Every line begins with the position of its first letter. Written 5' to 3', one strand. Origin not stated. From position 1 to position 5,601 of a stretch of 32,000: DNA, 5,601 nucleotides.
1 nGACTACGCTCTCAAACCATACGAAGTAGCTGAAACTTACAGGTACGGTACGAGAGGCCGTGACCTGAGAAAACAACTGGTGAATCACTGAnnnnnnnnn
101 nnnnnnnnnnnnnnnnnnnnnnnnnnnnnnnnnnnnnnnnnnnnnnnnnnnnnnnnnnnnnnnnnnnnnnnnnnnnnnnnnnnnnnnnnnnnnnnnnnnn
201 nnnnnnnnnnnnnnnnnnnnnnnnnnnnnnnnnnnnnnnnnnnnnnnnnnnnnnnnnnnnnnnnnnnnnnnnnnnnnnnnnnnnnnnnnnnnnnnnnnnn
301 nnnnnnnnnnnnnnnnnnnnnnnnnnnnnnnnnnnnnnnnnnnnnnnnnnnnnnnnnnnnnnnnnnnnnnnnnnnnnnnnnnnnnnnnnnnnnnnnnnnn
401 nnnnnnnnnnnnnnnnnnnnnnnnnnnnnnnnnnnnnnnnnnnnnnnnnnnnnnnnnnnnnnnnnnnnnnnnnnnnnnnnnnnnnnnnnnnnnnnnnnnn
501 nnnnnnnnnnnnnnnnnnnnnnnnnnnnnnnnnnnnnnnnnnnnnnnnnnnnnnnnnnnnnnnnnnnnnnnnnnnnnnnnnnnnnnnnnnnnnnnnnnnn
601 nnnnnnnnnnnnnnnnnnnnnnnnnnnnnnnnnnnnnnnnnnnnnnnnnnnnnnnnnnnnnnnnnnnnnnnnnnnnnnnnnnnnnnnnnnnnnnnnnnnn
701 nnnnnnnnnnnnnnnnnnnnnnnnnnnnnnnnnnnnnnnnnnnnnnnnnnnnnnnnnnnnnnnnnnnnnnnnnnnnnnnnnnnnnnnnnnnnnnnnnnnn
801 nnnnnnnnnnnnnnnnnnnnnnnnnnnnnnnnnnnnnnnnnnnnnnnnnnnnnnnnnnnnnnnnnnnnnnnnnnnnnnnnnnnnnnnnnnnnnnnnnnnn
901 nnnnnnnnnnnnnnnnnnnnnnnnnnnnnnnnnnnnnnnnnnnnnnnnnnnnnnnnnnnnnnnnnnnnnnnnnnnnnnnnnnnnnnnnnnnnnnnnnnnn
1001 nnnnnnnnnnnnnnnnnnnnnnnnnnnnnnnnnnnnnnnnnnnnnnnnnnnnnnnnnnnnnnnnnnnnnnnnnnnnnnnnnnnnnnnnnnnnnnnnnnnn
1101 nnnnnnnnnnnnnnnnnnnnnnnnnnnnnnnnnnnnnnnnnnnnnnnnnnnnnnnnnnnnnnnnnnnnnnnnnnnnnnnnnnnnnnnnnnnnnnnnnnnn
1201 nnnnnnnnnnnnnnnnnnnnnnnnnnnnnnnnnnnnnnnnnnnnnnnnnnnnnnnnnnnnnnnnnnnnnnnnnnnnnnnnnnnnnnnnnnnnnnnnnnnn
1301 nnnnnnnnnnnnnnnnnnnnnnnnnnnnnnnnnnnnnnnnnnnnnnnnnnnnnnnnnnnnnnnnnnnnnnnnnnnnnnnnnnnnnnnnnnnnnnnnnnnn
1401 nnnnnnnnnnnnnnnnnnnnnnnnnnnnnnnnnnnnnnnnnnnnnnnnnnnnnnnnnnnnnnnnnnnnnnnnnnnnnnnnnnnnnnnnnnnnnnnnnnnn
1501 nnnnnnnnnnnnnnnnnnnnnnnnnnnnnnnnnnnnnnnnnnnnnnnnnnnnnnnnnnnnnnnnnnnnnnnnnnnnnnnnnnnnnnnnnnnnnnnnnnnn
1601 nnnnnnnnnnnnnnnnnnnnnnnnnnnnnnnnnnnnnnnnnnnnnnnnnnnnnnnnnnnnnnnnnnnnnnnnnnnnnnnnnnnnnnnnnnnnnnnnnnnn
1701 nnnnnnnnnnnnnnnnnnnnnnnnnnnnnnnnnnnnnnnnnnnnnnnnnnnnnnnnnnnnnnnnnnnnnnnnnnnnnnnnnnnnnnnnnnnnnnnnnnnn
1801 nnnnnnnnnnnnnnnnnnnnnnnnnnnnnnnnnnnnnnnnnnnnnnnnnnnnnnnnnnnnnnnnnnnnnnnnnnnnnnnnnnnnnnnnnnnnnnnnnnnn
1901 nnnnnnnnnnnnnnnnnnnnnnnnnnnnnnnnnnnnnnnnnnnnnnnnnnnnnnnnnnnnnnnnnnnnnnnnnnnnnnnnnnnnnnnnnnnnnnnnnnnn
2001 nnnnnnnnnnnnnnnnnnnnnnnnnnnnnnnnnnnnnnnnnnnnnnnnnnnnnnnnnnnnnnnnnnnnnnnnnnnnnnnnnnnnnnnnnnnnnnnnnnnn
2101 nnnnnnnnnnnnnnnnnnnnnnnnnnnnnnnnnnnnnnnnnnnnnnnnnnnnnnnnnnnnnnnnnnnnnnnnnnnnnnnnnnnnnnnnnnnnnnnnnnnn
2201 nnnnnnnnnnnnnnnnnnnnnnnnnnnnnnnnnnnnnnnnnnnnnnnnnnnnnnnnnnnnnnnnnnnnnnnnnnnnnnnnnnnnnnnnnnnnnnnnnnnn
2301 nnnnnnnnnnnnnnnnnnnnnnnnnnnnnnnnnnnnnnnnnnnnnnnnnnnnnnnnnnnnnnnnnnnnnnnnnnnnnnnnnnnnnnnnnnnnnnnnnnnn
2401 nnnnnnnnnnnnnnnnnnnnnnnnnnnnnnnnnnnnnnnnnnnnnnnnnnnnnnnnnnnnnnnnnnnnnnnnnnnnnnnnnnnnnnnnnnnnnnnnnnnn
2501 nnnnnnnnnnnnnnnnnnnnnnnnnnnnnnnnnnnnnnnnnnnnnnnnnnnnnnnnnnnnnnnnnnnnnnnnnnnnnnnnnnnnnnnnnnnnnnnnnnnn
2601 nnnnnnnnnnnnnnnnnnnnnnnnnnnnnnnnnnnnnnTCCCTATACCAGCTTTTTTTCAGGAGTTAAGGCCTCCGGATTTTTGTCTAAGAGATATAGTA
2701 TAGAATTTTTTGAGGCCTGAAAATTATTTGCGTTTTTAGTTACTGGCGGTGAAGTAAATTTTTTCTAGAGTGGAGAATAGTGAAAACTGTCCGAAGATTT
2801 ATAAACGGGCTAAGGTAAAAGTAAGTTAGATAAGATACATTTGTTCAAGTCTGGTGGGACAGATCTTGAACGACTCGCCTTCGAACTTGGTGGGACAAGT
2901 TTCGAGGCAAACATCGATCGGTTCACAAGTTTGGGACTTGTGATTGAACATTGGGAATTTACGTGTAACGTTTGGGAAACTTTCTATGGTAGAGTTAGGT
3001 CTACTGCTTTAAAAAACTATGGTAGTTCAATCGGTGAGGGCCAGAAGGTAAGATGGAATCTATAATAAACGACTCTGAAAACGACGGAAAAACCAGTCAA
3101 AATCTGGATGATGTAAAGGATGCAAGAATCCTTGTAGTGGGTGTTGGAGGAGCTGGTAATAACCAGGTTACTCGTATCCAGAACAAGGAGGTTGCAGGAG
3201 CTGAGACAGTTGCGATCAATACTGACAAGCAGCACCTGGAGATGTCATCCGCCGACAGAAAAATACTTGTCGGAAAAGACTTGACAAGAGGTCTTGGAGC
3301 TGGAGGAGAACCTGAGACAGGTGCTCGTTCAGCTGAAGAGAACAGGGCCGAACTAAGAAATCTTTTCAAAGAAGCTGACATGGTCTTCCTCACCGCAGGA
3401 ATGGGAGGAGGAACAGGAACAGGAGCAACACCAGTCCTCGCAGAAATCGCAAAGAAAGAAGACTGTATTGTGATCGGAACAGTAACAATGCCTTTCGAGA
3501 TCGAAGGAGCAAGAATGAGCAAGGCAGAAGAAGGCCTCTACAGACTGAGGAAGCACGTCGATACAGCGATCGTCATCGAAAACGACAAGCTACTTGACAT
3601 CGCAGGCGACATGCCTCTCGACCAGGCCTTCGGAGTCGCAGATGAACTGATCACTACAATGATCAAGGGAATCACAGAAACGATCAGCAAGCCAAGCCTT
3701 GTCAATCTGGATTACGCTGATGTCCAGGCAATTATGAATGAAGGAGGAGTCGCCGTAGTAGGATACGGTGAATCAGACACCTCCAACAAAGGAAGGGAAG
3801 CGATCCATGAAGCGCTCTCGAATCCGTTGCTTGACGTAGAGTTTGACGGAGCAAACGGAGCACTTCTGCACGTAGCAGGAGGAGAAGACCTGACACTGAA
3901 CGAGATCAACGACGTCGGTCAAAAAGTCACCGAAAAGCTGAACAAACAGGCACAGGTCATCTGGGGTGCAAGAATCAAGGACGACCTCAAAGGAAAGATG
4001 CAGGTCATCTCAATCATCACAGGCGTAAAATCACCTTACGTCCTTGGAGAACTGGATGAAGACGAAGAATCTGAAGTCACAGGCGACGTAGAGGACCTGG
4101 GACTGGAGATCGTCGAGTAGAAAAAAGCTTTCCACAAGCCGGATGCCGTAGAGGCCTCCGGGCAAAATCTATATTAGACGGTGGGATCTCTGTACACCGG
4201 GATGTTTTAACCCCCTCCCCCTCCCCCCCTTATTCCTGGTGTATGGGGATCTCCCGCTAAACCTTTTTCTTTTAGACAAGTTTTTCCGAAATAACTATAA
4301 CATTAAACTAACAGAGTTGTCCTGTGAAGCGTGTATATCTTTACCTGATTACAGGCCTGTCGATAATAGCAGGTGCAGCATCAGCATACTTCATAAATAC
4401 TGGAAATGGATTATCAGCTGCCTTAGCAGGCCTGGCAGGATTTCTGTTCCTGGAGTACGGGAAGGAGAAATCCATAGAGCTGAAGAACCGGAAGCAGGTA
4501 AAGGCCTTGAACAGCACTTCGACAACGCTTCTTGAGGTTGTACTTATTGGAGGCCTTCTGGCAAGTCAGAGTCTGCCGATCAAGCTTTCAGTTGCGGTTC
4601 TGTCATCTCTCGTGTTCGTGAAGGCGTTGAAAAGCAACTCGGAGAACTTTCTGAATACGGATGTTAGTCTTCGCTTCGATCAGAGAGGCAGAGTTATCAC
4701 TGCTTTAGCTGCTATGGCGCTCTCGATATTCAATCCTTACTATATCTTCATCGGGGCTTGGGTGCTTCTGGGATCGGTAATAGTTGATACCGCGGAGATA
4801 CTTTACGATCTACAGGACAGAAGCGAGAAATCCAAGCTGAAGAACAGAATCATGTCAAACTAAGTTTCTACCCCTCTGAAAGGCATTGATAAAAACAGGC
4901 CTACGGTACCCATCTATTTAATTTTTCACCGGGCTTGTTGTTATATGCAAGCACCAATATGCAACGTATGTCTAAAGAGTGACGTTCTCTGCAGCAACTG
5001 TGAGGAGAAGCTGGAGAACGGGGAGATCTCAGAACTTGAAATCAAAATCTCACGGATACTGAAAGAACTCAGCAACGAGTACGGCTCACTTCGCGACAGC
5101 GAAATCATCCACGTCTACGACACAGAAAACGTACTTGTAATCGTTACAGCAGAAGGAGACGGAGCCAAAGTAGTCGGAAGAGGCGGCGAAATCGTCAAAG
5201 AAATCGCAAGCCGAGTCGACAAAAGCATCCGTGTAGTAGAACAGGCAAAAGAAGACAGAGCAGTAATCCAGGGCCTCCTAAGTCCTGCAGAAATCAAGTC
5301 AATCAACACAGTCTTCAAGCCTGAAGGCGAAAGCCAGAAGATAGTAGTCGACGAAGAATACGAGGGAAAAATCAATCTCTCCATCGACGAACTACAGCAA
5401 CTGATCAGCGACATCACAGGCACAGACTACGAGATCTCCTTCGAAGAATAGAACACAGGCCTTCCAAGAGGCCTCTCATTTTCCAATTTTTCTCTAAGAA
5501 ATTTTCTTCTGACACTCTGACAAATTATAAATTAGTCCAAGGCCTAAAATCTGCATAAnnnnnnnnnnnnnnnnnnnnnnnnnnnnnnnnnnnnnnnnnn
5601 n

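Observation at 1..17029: Seven-member family of leaderless LamG/ConA-like-fold paralogs embedded among core housekeeping genes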

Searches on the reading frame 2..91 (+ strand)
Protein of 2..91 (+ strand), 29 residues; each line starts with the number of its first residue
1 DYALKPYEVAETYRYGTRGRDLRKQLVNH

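Call 3: search_protein_families(library=pfam, proteins=[window:2-91:+], max_evalue=0.01)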
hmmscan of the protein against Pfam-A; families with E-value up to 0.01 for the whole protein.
window:2-91:+ (29 aa): 0 families

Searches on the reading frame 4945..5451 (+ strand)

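Call 20: search_protein_families(library=pfam, proteins=[window:4945-5451:+], max_evalue=0.1)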
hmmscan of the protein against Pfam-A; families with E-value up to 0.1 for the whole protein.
window:4945-5451:+ (168 aa): 3 families
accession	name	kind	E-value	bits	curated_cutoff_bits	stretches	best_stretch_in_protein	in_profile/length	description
PF13184.12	KH_5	-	4.6e-07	30.3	27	1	62-121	3-68/69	NusA-like KH domain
PF07650.23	KH_2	-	0.0025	18.1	22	1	52-115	15-66/78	KH domain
PF00013.35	KH_1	-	0.026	14.7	21.5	1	75-110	13-52/66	KH domain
